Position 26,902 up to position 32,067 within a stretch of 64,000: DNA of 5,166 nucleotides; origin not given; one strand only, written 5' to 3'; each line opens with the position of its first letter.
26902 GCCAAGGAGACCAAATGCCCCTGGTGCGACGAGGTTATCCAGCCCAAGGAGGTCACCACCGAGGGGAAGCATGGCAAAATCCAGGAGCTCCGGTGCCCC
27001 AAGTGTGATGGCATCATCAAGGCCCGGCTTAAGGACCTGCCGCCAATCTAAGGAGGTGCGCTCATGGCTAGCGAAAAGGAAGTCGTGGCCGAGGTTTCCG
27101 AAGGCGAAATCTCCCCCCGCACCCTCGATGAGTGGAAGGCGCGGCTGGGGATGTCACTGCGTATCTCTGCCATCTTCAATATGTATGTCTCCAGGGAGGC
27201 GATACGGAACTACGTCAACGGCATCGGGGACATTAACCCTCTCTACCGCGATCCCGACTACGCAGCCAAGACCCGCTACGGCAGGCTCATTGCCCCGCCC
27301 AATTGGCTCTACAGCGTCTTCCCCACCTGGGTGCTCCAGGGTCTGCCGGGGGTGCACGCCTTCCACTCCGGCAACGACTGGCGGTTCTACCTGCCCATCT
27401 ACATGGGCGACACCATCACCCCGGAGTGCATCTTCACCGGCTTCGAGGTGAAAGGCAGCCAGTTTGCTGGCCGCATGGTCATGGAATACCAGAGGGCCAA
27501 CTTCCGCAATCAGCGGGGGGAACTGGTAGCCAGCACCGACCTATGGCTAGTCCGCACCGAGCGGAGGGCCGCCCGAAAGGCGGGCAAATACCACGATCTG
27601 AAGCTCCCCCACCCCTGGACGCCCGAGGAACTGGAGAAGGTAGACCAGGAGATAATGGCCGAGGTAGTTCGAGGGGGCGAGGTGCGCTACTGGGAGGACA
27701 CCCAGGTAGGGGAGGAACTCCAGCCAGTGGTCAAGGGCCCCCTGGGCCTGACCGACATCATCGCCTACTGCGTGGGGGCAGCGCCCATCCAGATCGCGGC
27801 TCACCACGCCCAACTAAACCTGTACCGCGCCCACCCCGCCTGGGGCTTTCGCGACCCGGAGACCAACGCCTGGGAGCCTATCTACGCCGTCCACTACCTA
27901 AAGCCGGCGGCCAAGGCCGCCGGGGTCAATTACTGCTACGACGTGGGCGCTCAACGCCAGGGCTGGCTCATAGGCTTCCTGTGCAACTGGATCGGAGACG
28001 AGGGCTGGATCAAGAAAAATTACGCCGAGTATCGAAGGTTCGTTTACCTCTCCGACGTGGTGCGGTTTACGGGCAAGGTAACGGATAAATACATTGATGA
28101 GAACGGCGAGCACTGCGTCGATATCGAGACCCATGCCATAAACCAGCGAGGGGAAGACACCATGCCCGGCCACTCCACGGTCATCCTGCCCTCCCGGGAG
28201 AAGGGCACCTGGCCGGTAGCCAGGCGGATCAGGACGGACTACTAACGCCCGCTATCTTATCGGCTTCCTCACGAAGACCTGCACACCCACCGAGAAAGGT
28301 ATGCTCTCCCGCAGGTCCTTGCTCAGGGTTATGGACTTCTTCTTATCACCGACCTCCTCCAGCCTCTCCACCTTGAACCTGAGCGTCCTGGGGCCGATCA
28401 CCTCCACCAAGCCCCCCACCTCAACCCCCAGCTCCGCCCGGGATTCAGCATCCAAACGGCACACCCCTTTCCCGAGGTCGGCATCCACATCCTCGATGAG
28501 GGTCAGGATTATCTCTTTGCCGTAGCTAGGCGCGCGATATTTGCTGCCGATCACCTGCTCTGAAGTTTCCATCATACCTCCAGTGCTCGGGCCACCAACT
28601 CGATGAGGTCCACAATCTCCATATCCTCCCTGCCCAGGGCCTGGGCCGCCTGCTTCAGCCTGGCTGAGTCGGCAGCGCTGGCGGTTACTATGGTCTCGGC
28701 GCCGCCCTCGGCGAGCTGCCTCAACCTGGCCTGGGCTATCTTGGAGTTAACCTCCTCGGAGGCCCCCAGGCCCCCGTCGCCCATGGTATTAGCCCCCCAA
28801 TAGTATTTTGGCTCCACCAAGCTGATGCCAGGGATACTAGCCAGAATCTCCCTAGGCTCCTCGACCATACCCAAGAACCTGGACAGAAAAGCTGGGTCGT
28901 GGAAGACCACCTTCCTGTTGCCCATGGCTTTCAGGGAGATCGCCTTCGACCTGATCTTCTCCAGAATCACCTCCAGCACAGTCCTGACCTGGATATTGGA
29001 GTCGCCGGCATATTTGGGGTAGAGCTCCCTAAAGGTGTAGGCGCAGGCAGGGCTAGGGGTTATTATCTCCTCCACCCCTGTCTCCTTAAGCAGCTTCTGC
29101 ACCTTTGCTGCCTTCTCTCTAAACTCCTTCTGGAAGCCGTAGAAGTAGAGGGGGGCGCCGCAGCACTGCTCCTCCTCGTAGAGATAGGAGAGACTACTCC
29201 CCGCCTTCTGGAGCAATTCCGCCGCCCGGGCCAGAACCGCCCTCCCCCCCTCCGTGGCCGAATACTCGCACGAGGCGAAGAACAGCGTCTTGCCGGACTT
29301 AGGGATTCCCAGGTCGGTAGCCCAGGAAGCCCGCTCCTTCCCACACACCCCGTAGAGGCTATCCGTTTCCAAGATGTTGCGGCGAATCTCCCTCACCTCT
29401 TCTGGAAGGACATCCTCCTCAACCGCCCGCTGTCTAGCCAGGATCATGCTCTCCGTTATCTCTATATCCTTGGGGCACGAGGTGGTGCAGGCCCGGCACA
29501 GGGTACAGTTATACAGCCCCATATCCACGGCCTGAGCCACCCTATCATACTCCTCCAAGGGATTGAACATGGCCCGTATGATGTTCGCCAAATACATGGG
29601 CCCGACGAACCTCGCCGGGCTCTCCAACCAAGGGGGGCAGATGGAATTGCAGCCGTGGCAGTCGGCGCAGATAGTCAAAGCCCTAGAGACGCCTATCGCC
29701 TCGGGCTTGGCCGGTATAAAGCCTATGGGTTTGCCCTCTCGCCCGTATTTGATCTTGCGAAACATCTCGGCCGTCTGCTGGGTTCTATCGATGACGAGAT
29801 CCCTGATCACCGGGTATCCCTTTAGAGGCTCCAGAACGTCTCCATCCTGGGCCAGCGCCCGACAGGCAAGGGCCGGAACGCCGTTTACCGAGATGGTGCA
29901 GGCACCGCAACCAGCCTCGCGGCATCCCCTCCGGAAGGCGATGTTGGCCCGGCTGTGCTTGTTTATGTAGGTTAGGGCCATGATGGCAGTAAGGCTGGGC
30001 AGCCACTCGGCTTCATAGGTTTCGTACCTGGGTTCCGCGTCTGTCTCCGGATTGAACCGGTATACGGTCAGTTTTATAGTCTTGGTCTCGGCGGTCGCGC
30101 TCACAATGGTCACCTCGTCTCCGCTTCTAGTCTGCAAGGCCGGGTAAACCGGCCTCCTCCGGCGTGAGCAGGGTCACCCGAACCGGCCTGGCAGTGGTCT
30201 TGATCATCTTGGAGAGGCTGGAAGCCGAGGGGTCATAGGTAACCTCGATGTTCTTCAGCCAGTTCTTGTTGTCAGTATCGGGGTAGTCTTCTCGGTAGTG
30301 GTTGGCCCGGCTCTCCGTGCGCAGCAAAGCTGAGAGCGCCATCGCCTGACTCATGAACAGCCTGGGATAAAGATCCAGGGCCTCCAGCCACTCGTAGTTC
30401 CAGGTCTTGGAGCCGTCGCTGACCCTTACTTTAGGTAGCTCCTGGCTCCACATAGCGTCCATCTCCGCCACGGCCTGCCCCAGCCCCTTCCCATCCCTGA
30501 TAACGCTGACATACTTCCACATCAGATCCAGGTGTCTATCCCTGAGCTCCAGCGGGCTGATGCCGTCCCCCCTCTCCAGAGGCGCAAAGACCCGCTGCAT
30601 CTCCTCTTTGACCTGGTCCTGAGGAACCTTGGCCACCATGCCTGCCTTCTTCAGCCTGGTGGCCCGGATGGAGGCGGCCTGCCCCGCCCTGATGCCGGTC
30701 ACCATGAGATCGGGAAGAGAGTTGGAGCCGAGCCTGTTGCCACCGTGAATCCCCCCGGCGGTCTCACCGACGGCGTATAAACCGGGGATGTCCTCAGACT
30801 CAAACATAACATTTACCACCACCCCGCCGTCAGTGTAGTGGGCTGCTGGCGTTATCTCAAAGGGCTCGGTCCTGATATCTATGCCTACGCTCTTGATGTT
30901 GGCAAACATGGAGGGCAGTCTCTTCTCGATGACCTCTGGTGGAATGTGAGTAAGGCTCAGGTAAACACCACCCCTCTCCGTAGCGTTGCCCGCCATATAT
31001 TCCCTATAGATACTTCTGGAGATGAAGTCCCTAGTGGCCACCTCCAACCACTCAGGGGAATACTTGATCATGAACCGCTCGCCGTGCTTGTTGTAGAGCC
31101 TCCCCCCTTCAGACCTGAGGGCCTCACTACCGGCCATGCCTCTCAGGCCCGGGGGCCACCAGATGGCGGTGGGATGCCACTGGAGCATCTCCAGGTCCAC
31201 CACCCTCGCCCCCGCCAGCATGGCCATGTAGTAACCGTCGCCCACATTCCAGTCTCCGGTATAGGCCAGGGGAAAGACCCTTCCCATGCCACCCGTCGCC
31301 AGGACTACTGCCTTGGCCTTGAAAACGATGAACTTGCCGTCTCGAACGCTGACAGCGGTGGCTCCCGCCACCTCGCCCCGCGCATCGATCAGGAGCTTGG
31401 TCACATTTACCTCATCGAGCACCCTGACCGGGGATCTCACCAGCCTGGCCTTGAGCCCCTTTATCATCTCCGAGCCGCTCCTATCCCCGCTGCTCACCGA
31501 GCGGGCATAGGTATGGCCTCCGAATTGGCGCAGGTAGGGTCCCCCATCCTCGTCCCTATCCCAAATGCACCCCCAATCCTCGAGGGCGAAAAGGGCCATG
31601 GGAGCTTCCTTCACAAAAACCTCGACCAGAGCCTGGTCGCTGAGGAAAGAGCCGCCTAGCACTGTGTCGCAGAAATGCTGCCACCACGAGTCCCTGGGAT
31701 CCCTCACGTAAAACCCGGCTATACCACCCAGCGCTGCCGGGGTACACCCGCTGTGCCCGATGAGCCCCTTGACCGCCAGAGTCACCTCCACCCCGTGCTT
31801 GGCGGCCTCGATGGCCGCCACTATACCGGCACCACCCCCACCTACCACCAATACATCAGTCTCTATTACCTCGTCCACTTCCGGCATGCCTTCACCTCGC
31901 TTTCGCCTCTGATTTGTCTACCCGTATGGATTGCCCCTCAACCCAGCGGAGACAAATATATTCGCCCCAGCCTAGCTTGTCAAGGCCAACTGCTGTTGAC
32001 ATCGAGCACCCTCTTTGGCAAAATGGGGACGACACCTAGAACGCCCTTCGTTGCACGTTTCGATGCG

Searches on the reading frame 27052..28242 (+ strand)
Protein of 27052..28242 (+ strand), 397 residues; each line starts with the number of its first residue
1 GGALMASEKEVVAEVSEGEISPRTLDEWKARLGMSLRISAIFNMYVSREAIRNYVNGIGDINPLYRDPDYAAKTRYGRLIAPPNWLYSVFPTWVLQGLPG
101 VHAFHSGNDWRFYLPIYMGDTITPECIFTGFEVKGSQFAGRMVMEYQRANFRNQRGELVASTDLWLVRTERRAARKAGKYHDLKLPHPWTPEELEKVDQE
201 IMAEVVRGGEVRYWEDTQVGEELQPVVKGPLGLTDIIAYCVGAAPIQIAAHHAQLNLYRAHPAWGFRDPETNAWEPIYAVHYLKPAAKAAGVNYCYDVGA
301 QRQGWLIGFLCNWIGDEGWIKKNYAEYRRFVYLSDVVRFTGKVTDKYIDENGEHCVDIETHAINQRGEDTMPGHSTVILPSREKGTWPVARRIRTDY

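Call 22: search_protein_families(library=pfam, proteins=[window:27052-28242:+], max_evalue=0.00001)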
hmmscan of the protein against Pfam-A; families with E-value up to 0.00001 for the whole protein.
window:27052-28242:+ (397 aa): 2 families
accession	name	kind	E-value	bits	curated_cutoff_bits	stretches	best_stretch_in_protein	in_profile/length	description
PF13452.11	FAS1_DH_region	-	1.9e-20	73.8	22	1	44-161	12-131/132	FAS1-like, dehydratase domain region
PF01575.25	MaoC_dehydratas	-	4.5e-06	26.7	27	0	45-129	17-102/123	MaoC like domain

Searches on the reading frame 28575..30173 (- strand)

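Call 22: search_protein_families(library=pfam, proteins=[window:28575-30173:-], max_evalue=0.00001)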
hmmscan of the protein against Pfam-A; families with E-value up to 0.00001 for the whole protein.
window:28575-30173:- (533 aa): 3 families
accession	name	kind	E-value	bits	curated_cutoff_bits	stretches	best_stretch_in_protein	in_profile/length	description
PF13085.11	Fer2_3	-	2.3e-26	92.3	27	1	34-132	1-104/107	2Fe-2S iron-sulfur cluster binding domain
PF02754.22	CCG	-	2.3e-18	66.5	20.6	1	297-382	2-85/85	Cysteine-rich domain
PF13183.11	Fer4_8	-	6e-09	36.8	27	1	166-237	2-68/68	4Fe-4S dicluster domain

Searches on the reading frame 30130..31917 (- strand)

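Call 22: search_protein_families(library=pfam, proteins=[window:30130-31917:-], max_evalue=0.00001)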
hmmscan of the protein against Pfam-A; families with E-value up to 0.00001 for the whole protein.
window:30130-31917:- (596 aa): 6 families
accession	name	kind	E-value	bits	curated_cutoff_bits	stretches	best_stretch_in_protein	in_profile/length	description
PF00890.30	FAD_binding_2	-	2e-80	271.4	20.4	1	21-401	1-414/414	FAD binding domain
PF02910.25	Succ_DH_flav_C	-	1.2e-26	93.6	20.8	1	464-587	6-126/130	Fumarate reductase flavoprotein C-term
PF07992.20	Pyr_redox_2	-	9.1e-12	45.4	26.1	1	21-217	2-116/291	Pyridine nucleotide-disulphide oxidoreductase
PF03486.20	HI0933_like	-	5.5e-09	36.3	50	0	146-387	106-220/244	HI0933-like protein Rossmann domain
PF01266.30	DAO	-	6.6e-09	36.2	27.9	1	21-213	1-207/353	FAD dependent oxidoreductase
PF01134.28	GIDA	-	9.4e-06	25.4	22.1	0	21-66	1-47/391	Glucose inhibited division protein A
